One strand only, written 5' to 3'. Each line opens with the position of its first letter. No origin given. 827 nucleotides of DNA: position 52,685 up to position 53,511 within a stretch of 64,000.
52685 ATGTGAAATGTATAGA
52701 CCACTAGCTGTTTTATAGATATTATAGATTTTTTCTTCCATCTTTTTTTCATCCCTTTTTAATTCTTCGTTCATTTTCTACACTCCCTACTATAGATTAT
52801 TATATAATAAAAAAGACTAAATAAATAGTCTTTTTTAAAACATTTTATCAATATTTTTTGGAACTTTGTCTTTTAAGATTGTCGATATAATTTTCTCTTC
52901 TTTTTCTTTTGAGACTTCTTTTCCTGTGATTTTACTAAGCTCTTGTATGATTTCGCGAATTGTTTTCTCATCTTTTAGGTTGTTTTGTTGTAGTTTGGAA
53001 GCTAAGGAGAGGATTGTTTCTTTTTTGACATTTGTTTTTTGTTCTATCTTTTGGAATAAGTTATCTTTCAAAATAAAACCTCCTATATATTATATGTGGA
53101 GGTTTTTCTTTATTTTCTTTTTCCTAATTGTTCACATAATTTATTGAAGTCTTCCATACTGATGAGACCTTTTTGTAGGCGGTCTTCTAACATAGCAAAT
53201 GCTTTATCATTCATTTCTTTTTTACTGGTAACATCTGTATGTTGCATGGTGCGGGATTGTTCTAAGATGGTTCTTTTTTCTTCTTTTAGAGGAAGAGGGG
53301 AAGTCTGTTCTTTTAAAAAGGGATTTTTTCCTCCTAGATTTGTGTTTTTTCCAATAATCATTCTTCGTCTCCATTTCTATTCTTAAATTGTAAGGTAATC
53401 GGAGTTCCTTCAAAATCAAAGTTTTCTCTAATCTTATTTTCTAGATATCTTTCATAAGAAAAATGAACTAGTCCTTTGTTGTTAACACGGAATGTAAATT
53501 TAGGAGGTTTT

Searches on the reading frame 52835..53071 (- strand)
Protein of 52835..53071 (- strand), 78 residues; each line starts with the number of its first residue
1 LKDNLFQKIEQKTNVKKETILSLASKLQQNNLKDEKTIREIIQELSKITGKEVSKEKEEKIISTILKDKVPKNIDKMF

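Call 4: search_protein_families(library=pfam, proteins=[window:52835-53071:-], max_evalue=1)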
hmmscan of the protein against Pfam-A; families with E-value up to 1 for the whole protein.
window:52835-53071:- (78 aa): 9 families
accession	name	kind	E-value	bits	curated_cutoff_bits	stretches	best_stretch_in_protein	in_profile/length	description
PF14069.11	SpoVIF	-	8e-23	80.3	27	1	6-77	1-72/72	Stage VI sporulation protein F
PF06504.17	RepC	-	0.01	15.5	22.8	1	5-63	94-154/272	Replication protein C (RepC)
PF16779.11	DMP12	-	0.032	14.7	27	1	4-47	60-103/115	DNA-mimic protein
PF25792.1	BREX_BrxC_helical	-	0.08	13.7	27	1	3-56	23-76/123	BREX ATP-binding protein BrxC alpha helical domain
PF06207.16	DUF1002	-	0.094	12.7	26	1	16-67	151-202/220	Protein of unknown function (DUF1002)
PF21403.4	OTU1_UBXL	-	0.26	12.3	22.7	0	31-52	15-36/49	OTU1, UBXL domain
PF11422.13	IBP39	-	0.4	10.9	25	1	6-75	6-76/179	Initiator binding protein 39 kDa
PF03564.21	DUF1759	-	0.45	11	25.4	1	4-75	62-136/148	Protein of unknown function (DUF1759)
PF04791.21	LMBR1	-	0.71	9.1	31.9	1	23-76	206-258/510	LMBR1-like membrane protein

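Call 5: search_protein_families(library=ncbifam, proteins=[window:52835-53071:-], max_evalue=1)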
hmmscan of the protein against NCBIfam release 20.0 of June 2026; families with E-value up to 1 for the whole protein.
window:52835-53071:- (78 aa): 3 families
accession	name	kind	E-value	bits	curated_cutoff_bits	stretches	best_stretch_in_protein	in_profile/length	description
NF052662.1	SprTrRegSpoVIF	equivalog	9.8e-22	76.8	130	1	1-74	1-74/84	sporulation-specific transcription regulator SpoVIF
NF008399.0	PRK11198.1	equivalog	0.029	14.8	134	1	5-63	14-71/149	peptidoglycan-binding protein LysM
NF003210.0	PRK04172.1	equivalog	0.12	11.2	350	1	5-75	22-92/496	phenylalanine--tRNA ligase subunit alpha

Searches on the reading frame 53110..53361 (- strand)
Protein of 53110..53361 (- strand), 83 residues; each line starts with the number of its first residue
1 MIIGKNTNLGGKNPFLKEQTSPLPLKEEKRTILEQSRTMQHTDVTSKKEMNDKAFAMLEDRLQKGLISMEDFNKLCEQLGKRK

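Call 4: search_protein_families(library=pfam, proteins=[window:53110-53361:-], max_evalue=1)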
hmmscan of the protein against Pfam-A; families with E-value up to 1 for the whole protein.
window:53110-53361:- (83 aa): 1 family
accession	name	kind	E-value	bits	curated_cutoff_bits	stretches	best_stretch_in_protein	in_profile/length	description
PF09454.15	Vps23_core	-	0.096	13.1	26.8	1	40-82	12-54/64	Vps23 core domain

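Call 5: search_protein_families(library=ncbifam, proteins=[window:53110-53361:-], max_evalue=1)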
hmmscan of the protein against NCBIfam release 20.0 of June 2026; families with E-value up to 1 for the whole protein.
window:53110-53361:- (83 aa): 1 family
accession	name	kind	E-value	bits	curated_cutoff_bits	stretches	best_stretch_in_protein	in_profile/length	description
TIGR02675.1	tape_meas_nterm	domain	0.017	15.4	21.35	1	48-79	12-43/75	tape measure protein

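Call 53: search_protein_families(library=phrogs, proteins=[window:53110-53361:-], max_evalue=0.01)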
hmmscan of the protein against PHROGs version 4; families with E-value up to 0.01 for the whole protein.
window:53110-53361:- (83 aa): 0 families

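Call 54: search_protein_families(library=padloc, proteins=[window:53110-53361:-], max_evalue=0.01)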
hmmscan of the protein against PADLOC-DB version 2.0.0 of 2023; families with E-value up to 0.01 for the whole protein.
window:53110-53361:- (83 aa): 0 families
